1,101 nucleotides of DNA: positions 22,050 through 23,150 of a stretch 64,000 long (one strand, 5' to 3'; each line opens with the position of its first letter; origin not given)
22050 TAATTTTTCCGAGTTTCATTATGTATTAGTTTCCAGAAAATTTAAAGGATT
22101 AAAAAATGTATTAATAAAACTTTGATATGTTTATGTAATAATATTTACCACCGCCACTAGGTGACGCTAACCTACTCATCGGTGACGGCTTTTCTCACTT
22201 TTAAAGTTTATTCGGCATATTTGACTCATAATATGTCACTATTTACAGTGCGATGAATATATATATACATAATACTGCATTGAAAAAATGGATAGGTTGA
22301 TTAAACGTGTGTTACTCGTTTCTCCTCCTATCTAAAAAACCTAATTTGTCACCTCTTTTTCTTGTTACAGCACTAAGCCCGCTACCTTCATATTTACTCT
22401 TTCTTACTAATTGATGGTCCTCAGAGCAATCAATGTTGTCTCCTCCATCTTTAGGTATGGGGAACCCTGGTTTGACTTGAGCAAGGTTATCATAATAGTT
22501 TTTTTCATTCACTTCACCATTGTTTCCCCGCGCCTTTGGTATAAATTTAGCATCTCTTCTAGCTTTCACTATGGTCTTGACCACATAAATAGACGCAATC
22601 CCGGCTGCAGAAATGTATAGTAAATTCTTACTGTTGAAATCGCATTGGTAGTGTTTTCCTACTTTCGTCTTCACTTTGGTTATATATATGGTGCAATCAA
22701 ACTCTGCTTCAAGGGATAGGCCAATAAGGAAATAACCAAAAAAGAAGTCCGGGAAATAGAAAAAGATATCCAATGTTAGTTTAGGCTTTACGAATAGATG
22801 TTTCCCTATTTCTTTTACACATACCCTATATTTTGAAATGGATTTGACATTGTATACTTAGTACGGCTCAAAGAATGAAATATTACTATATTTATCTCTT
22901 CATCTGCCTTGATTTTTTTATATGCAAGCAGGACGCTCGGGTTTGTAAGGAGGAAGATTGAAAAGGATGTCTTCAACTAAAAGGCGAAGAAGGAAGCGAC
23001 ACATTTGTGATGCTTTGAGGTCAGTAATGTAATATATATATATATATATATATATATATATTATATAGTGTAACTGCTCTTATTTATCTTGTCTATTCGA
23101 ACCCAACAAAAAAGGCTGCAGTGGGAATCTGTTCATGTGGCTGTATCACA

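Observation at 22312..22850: YDR381C-A: a coding frame with no ATG that needs a tiny upstream exon and a distal 3' splice site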

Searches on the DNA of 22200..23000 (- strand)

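Call 49: search_rna_families(source=window, start=22200, end=23000, threshold=evalue, max_evalue=5)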
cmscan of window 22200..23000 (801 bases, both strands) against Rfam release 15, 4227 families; matches with E-value up to 5: 1.
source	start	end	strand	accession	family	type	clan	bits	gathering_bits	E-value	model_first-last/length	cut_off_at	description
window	22437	22505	+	RF02278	Betaproteobacteria_toxic_sRNA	Gene; sRNA;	-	15.7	50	2.4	1-64/64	no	Betaproteobacteria toxic small RNA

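Call 52: build_rna_model(alignment_id=A1, structure=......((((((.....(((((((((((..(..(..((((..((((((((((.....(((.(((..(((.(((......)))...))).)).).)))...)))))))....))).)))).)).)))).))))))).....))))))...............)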
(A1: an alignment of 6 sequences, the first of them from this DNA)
Model R1 built from alignment A1 (6 sequences, 161 columns); structure: as given.
model positions 155; base pairs 42; branch points 0; effective number of sequences 2.25; information 0.59 bits per position. Calibrated on 0.2 Mb of random sequence (short: E-values are rough).
structure used (alignment columns):
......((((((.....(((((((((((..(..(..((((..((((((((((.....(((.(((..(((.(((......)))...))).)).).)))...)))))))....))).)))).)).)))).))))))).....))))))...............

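Call 53: search_with_rna_model(model_id=R1, sources=[window, L001, L002, L003, L005, L006], make_alignment=true, max_evalue=0.001)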
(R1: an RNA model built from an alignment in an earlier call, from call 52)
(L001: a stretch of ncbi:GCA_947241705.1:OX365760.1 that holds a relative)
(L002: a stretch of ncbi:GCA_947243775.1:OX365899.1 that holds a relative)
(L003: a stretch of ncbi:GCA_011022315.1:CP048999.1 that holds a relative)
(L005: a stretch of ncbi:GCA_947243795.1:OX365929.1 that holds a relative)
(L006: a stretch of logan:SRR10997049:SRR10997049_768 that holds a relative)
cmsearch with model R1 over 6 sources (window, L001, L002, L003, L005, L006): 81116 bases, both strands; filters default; matches with E-value up to 0.001: 6.
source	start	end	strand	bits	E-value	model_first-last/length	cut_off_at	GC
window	22628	22781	-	157.4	2.5e-30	1-155/155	no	0.35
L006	1014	1166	+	146.9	3.8e-28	1-155/155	no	0.34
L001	1570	1721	+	133.5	2.3e-25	1-155/155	no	0.37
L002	1567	1720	+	133.4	2.4e-25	1-155/155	no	0.32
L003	1568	1713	+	117.9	3.9e-22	1-155/155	no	0.35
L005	1570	1719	+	110.5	1.4e-20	1-155/155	no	0.33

Alignment A2: 6 matches aligned to the model, 161 columns, each read 5' to 3' on its own strand. Consensus structure (alignment columns), stored with it:
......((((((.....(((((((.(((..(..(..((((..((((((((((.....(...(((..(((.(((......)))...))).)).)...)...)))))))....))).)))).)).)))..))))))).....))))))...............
